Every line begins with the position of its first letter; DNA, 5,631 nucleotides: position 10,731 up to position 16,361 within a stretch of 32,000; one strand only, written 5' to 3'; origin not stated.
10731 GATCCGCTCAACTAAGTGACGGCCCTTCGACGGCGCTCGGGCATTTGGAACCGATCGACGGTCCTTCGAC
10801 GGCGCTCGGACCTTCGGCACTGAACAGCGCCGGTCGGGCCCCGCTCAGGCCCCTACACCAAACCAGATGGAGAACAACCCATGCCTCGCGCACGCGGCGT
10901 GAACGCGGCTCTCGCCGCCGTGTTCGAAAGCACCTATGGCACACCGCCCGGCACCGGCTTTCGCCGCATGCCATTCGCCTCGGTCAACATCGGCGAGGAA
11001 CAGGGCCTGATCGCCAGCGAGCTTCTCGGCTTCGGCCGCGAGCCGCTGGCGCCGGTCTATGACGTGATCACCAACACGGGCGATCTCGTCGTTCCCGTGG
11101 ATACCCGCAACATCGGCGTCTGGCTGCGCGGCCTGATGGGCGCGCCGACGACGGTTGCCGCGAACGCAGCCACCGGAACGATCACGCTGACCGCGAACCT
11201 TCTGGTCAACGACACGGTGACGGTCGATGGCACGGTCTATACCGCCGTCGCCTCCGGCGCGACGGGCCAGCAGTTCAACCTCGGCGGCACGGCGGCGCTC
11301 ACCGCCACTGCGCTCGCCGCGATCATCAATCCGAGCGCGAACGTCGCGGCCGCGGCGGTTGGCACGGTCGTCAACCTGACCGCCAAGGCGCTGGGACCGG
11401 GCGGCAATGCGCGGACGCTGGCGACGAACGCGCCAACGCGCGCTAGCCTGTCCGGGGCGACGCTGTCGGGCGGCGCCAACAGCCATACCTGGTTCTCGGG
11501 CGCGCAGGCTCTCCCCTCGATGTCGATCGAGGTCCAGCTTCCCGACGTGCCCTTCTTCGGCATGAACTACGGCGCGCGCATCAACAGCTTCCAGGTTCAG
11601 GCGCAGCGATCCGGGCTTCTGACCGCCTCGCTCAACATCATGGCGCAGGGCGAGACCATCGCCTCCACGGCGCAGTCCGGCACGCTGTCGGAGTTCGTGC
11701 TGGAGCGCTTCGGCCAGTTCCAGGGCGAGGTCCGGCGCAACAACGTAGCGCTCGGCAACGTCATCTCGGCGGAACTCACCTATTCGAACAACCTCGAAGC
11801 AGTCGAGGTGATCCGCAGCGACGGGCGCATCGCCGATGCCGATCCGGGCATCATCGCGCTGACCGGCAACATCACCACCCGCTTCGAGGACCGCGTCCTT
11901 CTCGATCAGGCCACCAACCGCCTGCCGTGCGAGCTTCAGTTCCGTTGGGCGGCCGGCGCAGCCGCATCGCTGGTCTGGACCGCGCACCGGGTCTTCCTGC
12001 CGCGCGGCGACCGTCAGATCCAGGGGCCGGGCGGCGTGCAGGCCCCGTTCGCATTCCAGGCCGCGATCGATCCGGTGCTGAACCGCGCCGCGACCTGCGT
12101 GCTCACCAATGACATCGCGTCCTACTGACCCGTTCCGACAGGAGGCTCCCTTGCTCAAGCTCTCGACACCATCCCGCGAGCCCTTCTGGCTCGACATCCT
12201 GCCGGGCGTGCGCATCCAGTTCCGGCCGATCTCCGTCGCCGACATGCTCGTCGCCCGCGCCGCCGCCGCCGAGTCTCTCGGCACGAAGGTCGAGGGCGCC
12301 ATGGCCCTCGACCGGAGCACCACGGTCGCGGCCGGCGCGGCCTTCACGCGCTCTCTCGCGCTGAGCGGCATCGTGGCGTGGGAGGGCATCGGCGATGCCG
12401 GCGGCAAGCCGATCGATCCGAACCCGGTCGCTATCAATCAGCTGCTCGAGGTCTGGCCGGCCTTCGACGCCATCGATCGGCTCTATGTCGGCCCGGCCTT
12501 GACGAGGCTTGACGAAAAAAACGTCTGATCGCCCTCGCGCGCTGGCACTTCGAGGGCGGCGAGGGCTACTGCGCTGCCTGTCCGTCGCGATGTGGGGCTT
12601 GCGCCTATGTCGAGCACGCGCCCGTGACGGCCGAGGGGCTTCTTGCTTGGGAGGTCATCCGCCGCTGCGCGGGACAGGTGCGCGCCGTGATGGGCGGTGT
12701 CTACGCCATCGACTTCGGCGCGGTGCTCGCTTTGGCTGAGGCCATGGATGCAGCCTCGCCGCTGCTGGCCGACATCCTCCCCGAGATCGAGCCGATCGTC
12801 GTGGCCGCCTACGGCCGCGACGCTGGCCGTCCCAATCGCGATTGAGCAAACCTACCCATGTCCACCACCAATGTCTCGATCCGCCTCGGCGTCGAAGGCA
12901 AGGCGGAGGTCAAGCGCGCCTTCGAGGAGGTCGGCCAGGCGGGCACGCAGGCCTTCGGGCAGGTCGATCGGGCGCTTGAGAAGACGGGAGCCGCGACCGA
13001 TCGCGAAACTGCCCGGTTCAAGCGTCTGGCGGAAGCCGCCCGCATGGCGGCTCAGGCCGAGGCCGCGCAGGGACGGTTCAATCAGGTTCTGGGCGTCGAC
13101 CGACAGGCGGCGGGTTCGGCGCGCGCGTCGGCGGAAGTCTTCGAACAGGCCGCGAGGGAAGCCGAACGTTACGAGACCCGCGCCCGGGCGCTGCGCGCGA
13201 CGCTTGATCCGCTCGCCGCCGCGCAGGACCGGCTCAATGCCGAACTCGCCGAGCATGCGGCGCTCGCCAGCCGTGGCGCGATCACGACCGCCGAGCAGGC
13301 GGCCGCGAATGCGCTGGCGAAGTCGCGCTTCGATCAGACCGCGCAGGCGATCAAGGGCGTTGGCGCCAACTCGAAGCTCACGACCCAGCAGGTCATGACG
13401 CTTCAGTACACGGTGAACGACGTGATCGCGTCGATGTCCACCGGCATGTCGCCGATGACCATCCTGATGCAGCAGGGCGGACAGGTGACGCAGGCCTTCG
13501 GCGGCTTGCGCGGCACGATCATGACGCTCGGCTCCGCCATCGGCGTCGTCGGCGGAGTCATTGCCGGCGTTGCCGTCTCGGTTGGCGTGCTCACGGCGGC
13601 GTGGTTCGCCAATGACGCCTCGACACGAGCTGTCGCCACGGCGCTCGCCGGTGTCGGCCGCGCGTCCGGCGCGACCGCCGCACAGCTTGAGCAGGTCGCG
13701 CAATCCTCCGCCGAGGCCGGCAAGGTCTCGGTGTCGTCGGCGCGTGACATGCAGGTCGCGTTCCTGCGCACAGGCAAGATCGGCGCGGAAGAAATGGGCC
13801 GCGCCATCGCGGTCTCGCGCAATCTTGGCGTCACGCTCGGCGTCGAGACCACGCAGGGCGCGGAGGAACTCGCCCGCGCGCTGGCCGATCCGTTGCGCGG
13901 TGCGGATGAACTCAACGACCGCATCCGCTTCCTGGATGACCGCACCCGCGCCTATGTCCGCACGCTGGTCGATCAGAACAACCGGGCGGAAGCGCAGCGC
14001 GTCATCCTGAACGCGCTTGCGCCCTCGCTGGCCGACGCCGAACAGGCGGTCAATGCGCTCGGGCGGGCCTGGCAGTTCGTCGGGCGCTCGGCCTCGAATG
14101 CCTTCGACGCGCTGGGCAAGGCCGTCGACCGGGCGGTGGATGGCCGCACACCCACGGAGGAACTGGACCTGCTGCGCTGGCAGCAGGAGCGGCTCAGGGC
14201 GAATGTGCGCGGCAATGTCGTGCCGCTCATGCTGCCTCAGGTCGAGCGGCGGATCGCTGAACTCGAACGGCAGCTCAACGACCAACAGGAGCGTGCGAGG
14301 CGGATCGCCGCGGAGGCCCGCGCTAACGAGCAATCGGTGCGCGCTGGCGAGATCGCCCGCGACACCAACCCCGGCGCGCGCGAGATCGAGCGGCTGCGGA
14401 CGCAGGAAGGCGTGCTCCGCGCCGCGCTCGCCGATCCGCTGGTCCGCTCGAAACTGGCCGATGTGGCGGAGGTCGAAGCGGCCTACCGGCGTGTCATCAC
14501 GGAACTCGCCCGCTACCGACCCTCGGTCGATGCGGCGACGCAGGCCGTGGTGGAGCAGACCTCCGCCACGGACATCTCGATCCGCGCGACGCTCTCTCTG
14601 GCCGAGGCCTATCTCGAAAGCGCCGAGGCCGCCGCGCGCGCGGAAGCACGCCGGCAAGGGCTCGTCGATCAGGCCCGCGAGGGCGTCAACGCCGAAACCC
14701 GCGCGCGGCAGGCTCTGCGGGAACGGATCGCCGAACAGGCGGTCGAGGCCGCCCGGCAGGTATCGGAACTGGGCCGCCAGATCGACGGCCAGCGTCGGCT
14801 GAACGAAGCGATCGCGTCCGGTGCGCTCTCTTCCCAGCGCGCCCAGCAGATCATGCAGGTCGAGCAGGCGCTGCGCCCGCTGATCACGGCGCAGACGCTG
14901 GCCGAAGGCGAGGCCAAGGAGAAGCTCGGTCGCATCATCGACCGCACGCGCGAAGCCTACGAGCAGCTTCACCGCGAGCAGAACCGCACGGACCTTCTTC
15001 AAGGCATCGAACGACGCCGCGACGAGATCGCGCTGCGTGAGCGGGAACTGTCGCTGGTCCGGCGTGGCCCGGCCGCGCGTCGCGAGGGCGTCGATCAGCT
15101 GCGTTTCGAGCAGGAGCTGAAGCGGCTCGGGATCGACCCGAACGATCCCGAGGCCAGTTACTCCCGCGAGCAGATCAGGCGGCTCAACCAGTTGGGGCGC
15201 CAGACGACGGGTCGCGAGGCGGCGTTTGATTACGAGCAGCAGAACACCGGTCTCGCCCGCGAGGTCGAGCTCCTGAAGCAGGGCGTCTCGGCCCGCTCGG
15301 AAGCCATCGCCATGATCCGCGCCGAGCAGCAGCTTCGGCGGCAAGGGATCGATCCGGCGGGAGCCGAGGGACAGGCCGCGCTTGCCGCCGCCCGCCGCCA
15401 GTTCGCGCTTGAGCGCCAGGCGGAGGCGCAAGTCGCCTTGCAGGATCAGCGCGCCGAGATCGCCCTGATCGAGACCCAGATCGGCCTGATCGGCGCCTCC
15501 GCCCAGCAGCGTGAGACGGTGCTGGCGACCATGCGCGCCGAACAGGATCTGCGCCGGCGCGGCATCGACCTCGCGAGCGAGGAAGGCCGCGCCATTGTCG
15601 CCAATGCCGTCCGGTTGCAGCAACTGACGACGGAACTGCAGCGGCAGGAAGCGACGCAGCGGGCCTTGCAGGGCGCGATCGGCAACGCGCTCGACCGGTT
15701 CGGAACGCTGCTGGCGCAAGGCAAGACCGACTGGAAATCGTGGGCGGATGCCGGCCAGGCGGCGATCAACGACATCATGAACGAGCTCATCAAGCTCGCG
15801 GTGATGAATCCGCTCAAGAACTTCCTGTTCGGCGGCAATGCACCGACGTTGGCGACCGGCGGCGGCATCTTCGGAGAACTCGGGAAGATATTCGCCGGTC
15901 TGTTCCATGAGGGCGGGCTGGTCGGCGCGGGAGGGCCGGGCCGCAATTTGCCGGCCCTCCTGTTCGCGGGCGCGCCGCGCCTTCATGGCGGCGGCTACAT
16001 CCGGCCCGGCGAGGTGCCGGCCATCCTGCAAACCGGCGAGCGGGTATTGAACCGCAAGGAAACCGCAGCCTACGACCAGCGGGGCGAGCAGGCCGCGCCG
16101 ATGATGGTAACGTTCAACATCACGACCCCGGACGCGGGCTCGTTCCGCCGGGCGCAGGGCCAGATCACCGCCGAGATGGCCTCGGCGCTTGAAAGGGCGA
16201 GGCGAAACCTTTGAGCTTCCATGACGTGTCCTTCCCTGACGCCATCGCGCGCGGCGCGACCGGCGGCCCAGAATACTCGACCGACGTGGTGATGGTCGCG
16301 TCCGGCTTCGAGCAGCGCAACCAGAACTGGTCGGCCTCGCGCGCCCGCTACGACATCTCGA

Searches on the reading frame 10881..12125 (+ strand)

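Call 42: search_protein_families(library=pfam, proteins=[window:10881-12125:+], max_evalue=0.001)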
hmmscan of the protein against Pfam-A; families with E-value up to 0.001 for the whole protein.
window:10881-12125:+ (415 aa): 1 family
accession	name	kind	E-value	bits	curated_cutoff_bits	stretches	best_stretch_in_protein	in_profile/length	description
PF18906.5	Phage_tube_2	-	1.8e-51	175.8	27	2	193-394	71-266/266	Phage tail tube protein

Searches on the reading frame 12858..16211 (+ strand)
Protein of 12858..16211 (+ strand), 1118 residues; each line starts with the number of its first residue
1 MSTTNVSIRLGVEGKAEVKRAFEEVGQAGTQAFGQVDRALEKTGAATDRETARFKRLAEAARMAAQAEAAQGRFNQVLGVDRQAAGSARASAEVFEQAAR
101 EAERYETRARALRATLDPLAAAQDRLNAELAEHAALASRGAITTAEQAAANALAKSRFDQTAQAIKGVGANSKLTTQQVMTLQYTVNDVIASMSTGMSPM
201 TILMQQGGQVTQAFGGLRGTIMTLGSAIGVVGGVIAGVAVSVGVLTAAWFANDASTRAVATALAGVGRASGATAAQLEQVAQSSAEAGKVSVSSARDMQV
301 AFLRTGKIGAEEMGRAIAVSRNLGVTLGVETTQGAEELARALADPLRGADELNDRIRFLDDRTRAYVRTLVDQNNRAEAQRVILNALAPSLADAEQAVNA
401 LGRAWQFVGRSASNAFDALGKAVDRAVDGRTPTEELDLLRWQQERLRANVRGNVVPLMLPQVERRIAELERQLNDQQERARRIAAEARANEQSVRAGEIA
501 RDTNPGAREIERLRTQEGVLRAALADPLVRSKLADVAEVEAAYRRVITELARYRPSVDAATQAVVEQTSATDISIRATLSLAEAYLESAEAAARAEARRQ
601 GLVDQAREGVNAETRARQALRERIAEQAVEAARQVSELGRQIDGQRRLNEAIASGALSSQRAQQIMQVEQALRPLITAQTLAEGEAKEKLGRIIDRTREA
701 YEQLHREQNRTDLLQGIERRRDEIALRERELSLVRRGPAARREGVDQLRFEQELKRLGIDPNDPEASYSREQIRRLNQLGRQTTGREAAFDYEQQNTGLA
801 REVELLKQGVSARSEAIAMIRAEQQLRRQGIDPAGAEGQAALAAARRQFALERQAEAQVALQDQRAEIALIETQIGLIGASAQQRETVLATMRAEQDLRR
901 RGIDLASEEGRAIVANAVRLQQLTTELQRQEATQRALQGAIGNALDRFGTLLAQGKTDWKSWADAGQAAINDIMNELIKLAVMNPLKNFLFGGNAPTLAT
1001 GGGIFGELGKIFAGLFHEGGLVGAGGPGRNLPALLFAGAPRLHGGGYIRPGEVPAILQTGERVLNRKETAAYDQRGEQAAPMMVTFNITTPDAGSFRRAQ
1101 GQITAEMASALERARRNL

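Call 6: search_protein_families(library=pfam, proteins=[window:12858-16211:+], max_evalue=0.01)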
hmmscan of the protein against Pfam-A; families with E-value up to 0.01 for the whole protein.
window:12858-16211:+ (1118 aa): 2 families
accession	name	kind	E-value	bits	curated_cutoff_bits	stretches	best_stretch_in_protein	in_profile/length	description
PF06791.18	TMP_2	-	1.7e-42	145.9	30.2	1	164-367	2-207/208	Prophage tail length tape measure protein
PF09718.15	Tape_meas_lam_C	-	0.00061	20.3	23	1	931-986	23-75/76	Lambda phage tail tape-measure protein (Tape_meas_lam_C)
